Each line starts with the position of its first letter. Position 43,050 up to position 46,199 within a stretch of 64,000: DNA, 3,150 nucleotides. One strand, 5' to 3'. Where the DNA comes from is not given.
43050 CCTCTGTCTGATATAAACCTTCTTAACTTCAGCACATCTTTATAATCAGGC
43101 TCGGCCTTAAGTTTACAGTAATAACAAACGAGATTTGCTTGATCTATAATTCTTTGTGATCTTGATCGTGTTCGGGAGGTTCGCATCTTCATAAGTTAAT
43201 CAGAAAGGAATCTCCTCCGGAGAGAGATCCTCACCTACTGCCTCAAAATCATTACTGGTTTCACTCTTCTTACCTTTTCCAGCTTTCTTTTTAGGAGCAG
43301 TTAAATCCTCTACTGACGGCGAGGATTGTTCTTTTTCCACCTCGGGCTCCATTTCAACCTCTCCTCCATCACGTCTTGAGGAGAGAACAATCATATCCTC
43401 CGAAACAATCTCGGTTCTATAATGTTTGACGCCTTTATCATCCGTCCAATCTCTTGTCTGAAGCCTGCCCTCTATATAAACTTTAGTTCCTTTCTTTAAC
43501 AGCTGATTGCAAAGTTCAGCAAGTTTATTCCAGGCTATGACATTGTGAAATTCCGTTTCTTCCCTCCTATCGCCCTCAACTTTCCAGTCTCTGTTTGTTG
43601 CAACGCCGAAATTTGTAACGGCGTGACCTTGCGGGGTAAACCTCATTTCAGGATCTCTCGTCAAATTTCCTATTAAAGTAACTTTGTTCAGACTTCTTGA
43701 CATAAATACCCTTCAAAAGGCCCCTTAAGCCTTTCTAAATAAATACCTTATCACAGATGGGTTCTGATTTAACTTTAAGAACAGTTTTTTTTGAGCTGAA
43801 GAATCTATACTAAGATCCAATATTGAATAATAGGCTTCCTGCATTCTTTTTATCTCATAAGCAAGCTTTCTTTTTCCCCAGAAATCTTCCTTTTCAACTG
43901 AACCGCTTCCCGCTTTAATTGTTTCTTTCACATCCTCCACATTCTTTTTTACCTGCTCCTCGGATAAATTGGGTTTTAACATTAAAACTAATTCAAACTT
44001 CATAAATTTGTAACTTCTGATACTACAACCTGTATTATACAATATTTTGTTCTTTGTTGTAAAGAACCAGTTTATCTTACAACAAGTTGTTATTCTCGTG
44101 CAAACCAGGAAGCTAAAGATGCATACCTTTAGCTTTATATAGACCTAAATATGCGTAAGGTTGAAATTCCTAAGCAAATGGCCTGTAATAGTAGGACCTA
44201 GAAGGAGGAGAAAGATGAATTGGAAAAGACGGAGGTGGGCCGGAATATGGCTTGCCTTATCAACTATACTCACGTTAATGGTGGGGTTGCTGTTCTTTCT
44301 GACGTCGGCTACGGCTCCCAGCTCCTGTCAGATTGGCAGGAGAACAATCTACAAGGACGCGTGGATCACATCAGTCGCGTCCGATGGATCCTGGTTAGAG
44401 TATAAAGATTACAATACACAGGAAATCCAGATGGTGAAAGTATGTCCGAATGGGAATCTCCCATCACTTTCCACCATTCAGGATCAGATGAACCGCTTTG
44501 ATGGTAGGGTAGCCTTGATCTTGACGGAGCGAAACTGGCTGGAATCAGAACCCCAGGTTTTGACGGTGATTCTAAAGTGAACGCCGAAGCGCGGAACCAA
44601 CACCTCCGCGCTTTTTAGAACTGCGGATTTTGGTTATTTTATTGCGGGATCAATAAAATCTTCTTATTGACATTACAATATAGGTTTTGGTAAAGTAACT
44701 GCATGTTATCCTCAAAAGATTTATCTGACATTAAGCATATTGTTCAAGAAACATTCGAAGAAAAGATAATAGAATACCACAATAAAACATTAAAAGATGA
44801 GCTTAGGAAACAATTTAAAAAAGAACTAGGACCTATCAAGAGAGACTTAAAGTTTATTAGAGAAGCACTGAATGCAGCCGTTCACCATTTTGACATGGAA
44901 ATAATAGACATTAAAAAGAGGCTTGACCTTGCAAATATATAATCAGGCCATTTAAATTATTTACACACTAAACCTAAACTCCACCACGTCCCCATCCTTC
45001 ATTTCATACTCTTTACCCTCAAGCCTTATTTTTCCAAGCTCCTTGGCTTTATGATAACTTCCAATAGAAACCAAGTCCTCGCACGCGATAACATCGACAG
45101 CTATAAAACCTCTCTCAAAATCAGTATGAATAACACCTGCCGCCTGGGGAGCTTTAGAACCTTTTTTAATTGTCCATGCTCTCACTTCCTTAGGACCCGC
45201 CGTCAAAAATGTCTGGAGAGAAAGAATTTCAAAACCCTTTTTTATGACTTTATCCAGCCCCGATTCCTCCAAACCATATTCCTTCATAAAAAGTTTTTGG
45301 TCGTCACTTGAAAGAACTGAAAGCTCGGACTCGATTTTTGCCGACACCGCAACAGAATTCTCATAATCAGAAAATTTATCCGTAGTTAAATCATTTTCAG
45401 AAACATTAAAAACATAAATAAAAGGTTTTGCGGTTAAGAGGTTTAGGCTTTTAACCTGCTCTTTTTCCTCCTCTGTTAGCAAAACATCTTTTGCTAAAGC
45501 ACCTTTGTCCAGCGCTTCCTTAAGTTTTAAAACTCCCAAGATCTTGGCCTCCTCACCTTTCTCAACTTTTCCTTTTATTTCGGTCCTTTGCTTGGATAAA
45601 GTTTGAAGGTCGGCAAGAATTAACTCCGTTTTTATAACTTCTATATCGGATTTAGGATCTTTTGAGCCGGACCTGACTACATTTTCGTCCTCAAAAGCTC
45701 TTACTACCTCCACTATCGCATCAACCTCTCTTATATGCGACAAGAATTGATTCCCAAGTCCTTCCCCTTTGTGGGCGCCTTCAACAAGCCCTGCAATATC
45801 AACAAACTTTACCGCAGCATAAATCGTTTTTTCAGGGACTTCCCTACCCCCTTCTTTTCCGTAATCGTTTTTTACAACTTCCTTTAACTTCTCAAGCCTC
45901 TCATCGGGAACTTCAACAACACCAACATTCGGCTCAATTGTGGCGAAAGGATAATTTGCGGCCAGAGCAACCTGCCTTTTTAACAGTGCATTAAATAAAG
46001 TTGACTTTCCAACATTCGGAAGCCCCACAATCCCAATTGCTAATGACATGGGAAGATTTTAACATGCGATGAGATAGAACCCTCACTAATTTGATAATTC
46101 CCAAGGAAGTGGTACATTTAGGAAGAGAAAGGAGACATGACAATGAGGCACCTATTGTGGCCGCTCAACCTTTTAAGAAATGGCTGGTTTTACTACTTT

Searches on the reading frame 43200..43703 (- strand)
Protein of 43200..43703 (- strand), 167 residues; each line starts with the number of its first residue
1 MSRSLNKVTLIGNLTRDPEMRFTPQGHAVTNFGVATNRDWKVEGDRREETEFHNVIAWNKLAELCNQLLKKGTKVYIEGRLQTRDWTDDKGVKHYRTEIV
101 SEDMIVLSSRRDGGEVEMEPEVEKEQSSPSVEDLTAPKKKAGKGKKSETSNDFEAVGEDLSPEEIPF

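Call 77: search_protein_families(library=pfam, proteins=[window:43200-43703:-], max_evalue=0.001)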
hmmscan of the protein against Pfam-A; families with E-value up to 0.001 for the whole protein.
window:43200-43703:- (167 aa): 1 family
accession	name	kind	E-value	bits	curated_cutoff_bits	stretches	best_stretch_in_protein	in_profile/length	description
PF00436.31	SSB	-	1.2e-38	131.8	26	1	5-104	1-101/104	Single-strand binding protein family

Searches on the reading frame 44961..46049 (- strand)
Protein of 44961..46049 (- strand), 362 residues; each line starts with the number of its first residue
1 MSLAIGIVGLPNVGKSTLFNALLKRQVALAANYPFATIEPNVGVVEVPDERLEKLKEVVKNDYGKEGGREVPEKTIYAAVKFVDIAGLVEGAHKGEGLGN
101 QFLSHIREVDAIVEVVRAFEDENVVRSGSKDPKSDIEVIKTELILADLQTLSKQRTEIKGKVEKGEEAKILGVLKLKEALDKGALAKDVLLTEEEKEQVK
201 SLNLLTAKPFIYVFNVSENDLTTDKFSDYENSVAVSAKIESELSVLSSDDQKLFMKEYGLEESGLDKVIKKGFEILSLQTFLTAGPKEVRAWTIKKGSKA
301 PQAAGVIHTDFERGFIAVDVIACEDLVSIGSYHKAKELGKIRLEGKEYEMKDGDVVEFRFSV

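Call 77: search_protein_families(library=pfam, proteins=[window:44961-46049:-], max_evalue=0.001)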
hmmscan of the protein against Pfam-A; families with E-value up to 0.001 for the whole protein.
window:44961-46049:- (362 aa): 3 families
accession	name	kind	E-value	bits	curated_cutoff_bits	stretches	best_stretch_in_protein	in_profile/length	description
PF06071.19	YchF-GTPase_C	-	2.1e-36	124.3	27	1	278-360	1-83/84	Protein of unknown function (DUF933)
PF01926.29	MMR_HSR1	-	1e-22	80.8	21.9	1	5-122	2-86/113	50S ribosome-binding GTPase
PF02421.24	FeoB_N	-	4.9e-07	29.8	27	1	5-50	3-47/156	Ferrous iron transport protein B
